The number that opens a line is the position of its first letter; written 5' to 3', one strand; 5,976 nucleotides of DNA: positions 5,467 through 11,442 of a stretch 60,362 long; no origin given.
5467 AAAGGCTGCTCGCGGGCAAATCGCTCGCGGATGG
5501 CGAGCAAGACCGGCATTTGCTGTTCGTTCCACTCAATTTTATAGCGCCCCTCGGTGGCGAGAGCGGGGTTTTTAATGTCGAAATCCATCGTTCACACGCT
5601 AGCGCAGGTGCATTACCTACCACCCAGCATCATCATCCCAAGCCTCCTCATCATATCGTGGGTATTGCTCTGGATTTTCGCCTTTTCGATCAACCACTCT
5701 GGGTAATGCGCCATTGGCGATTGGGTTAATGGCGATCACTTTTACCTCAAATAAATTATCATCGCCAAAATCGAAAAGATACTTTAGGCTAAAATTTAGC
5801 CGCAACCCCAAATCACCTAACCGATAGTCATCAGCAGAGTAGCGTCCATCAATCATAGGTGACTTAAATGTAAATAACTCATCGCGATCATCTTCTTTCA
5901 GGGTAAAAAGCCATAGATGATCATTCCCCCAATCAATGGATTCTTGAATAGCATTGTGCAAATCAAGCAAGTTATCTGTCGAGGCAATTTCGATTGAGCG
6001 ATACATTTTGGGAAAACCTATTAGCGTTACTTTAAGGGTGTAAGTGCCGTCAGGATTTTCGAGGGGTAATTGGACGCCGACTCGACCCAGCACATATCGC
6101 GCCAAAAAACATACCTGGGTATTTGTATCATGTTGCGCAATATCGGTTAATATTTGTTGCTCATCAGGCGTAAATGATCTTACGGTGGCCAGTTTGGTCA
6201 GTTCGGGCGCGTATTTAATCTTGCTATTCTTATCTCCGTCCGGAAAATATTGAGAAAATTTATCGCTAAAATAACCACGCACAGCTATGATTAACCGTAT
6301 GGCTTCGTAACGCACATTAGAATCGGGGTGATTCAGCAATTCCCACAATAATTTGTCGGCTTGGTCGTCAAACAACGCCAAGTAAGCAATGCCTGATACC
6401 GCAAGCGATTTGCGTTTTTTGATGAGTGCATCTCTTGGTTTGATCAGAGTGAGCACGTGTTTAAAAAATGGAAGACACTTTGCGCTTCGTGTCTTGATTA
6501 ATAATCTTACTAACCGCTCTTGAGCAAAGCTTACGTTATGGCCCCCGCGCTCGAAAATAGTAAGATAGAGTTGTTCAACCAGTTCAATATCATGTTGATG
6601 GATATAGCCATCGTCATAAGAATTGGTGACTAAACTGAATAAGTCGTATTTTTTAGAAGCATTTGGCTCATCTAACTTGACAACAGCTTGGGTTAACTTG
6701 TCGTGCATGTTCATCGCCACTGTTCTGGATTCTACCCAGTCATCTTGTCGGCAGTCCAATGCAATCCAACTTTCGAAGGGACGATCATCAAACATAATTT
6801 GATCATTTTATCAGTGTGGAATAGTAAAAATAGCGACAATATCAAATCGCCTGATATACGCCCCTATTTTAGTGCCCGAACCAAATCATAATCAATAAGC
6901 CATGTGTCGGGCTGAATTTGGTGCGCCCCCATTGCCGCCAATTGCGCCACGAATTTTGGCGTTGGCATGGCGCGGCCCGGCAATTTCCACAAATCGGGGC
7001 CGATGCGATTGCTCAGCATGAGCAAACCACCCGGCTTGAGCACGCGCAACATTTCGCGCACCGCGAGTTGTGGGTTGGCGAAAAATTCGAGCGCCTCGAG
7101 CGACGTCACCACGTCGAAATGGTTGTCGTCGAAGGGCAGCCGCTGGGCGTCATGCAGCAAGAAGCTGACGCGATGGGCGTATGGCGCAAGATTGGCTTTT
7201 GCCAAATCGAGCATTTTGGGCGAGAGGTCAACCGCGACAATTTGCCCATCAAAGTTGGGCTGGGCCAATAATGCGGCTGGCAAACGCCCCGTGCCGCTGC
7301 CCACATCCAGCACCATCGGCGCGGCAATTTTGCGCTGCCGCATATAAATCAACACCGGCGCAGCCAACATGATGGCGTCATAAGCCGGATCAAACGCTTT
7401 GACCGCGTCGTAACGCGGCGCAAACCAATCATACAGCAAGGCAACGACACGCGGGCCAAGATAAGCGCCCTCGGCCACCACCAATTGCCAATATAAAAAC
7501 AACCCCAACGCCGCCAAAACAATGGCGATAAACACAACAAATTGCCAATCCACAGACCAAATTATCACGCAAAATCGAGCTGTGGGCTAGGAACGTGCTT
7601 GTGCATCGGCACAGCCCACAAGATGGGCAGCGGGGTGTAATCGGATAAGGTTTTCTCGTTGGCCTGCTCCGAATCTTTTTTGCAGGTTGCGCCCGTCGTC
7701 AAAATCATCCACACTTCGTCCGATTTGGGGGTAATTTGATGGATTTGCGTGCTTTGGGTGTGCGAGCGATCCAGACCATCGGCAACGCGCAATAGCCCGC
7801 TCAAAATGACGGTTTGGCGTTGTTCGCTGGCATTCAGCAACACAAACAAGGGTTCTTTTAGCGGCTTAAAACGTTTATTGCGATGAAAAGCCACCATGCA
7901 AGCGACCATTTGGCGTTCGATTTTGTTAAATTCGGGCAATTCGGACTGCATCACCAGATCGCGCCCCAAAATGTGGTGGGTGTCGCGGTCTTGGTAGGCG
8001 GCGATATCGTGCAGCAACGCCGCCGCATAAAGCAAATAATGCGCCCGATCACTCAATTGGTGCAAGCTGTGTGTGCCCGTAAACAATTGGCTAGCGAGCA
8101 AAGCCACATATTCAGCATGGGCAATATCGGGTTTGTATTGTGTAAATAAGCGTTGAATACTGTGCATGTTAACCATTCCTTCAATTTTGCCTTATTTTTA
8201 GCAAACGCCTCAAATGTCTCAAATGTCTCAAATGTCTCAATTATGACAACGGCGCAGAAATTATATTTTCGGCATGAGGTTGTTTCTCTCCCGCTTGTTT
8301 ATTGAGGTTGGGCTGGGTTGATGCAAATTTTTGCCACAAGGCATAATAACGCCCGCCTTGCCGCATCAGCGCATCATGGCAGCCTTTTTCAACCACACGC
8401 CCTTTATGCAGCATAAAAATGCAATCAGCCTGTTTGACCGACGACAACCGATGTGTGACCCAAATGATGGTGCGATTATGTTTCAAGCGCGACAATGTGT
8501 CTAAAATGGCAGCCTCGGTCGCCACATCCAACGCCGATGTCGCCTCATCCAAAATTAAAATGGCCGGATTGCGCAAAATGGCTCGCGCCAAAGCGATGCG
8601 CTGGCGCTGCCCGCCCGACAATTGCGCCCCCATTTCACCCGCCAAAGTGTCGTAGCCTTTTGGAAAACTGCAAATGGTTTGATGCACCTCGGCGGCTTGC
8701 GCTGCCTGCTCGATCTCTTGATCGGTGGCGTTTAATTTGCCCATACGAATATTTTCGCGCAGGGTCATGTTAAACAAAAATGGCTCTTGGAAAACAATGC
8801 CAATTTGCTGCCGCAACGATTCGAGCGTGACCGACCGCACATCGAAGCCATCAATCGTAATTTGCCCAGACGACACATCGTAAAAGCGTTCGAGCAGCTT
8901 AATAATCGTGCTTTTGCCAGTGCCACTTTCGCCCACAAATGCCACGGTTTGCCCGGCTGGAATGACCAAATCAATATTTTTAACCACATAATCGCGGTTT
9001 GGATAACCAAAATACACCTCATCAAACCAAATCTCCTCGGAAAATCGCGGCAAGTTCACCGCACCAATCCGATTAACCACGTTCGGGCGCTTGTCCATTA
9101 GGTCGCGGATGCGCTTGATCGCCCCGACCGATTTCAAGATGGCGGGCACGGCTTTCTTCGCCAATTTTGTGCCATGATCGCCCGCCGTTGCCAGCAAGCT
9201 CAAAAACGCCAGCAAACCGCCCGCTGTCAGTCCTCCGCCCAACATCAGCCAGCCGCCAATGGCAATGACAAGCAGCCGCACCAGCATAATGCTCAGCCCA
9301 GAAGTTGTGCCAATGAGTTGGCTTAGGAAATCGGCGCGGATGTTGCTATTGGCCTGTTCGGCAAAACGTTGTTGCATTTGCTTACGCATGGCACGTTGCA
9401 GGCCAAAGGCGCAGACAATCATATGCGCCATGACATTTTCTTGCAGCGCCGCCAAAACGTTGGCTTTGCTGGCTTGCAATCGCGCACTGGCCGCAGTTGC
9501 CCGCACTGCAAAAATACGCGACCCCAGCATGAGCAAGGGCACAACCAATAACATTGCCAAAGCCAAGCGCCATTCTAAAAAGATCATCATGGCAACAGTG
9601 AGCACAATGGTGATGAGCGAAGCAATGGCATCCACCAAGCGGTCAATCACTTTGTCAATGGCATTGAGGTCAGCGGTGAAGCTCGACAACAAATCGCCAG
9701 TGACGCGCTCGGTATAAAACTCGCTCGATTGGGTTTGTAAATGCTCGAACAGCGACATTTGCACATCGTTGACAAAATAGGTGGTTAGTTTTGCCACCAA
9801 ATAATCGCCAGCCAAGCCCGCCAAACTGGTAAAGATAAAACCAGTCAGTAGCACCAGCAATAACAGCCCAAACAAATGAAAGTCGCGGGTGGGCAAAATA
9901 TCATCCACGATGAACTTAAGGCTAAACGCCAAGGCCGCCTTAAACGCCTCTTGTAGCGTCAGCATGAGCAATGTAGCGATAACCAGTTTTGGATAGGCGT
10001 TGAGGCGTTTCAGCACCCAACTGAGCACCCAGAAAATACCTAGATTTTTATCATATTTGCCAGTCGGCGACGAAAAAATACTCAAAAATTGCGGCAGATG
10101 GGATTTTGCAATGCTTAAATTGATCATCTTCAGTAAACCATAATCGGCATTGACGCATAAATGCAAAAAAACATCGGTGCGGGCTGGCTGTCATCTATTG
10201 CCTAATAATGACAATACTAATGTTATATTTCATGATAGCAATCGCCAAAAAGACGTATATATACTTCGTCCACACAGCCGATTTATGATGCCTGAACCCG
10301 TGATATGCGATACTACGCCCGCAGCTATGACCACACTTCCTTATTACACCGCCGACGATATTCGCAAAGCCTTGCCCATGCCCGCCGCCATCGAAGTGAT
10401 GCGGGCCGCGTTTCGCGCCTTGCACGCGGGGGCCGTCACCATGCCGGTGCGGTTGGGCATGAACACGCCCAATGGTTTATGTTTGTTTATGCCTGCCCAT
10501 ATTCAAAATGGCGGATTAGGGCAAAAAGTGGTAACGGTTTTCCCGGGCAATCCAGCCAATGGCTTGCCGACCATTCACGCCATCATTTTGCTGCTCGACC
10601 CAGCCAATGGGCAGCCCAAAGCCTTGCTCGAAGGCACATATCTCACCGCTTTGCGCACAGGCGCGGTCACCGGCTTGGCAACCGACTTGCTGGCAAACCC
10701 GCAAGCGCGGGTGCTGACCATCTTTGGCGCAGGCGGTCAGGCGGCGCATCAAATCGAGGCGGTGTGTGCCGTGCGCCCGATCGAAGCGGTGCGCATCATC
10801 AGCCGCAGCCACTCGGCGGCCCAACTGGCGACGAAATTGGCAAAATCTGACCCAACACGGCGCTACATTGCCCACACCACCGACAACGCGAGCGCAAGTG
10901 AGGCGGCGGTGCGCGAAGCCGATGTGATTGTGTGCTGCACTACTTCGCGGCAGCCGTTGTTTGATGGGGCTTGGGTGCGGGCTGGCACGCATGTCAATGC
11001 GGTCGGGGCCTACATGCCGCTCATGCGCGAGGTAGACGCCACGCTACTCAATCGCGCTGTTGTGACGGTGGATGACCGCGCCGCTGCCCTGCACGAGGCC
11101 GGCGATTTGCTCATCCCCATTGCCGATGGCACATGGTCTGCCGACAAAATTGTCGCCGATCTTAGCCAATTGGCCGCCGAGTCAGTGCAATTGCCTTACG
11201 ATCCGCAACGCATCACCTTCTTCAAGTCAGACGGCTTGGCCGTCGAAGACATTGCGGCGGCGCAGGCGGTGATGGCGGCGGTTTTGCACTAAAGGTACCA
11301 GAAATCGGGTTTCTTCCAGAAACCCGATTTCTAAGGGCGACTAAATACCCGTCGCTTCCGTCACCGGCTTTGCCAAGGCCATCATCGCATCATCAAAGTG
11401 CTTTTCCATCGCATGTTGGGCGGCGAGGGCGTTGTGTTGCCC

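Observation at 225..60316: Dispersed family of hairpin-forming tandem ~7-nt arrays in most intergenic spacers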

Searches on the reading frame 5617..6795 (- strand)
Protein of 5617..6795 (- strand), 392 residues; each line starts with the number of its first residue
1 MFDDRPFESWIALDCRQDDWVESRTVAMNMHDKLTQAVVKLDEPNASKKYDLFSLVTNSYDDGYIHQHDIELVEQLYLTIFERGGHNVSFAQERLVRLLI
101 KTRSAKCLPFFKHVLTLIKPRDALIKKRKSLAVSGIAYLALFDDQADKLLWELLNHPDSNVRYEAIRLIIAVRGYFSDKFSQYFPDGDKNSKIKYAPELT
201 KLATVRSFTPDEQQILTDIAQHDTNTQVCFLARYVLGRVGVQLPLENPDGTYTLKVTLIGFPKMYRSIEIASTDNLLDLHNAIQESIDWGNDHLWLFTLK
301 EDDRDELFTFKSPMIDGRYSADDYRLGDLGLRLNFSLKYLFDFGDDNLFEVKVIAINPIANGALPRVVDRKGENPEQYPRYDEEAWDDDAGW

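Call 56: search_protein_families(library=pfam, proteins=[window:5617-6795:-])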
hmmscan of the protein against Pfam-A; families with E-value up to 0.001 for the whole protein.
window:5617-6795:- (392 aa): 2 families
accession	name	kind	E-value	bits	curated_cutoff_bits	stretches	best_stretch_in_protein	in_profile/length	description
PF07929.16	PRiA4_ORF3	-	2.2e-16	60.5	26.6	1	252-375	3-128/173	Plasmid pRiA4b ORF-3-like protein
PF13646.12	HEAT_2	-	0.001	19.8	27.7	0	147-202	2-58/88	HEAT repeats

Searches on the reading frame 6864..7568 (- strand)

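Call 56: search_protein_families(library=pfam, proteins=[window:6864-7568:-])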
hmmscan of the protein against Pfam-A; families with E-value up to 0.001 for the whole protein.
window:6864-7568:- (234 aa): 8 families
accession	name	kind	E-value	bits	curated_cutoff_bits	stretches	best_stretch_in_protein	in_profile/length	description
PF08241.18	Methyltransf_11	-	4.4e-27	95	21.2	1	87-184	1-94/95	Methyltransferase domain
PF13649.12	Methyltransf_25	-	3.6e-25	88.9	27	1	86-181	1-97/97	Methyltransferase domain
PF13847.12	Methyltransf_31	-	3.8e-20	72.5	27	1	86-187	7-111/145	Methyltransferase domain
PF08242.18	Methyltransf_12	-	4.8e-17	62.9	30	1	87-183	1-98/98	Methyltransferase domain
PF01209.24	Ubie_methyltran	-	8.4e-17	61.7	20.1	1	84-184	49-150/233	ubiE/COQ5 methyltransferase family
PF13489.12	Methyltransf_23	-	1.9e-13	50.9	27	1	78-187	18-118/164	Methyltransferase domain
PF05175.20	MTS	-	0.00014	22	23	1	80-154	30-102/170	Methyltransferase small domain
PF01135.25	PCMT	-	0.00031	21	20.3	1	68-142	61-134/210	Protein-L-isoaspartate(D-aspartate) O-methyltransferase (PCMT)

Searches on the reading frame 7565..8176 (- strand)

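Call 56: search_protein_families(library=pfam, proteins=[window:7565-8176:-])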
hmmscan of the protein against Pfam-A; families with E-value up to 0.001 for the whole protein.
window:7565-8176:- (203 aa): 2 families
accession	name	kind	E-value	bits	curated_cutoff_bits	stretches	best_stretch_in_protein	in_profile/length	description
PF21447.3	Ppx-GppA_III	-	3.6e-18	66.4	27.3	1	4-154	3-151/177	Ppx/GppA phosphatase, domain III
PF01966.28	HD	-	4.2e-07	30.7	22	1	20-137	4-115/116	HD domain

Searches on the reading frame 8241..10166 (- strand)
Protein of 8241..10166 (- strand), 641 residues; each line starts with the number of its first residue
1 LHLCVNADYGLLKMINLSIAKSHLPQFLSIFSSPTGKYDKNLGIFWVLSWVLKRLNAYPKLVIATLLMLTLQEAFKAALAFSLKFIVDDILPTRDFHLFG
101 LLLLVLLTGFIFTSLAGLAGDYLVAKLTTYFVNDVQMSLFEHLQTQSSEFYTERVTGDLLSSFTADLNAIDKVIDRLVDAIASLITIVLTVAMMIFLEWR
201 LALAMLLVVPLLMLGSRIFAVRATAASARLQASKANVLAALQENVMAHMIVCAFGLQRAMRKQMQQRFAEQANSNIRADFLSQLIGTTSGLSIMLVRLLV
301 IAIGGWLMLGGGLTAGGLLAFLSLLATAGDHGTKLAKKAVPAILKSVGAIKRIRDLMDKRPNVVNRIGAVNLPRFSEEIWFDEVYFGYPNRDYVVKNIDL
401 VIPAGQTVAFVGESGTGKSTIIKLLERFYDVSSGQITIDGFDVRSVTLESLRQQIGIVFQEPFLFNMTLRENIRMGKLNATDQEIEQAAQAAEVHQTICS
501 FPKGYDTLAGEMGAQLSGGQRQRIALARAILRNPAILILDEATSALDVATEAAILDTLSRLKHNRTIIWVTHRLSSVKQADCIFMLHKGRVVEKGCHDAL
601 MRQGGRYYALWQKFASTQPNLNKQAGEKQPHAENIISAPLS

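Call 56: search_protein_families(library=pfam, proteins=[window:8241-10166:-])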
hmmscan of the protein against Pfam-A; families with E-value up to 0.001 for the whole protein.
window:8241-10166:- (641 aa): 5 families
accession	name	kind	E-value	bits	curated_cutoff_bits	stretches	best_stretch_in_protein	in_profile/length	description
PF00664.28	ABC_membrane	-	5e-36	125.2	28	1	63-326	2-268/274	ABC transporter transmembrane region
PF00005.33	ABC_tran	-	1.7e-34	119.8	25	1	395-544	1-137/137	ABC transporter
PF02463.25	SMC_N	-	7.4e-07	29.2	40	1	427-586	102-211/220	RecF/RecN/SMC N terminal domain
PF13304.12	AAA_21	-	6.8e-06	26.8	27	0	486-572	220-298/304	AAA domain, putative AbiEii toxin, Type IV TA system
PF13401.12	AAA_22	-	8.5e-05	23.3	27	1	408-559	8-105/130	AAA domain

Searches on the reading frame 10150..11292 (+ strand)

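Call 56: search_protein_families(library=pfam, proteins=[window:10150-11292:+])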
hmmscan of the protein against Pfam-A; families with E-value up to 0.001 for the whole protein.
window:10150-11292:+ (380 aa): 2 families
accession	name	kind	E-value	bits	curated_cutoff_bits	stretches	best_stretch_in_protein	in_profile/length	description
PF02423.21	OCD_Mu_crystall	-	9e-63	212.6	24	1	68-375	8-307/314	Ornithine cyclodeaminase/mu-crystallin family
PF01488.26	Shikimate_DH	-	0.00015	22.3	24.3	1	183-281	9-100/138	Shikimate / quinate 5-dehydrogenase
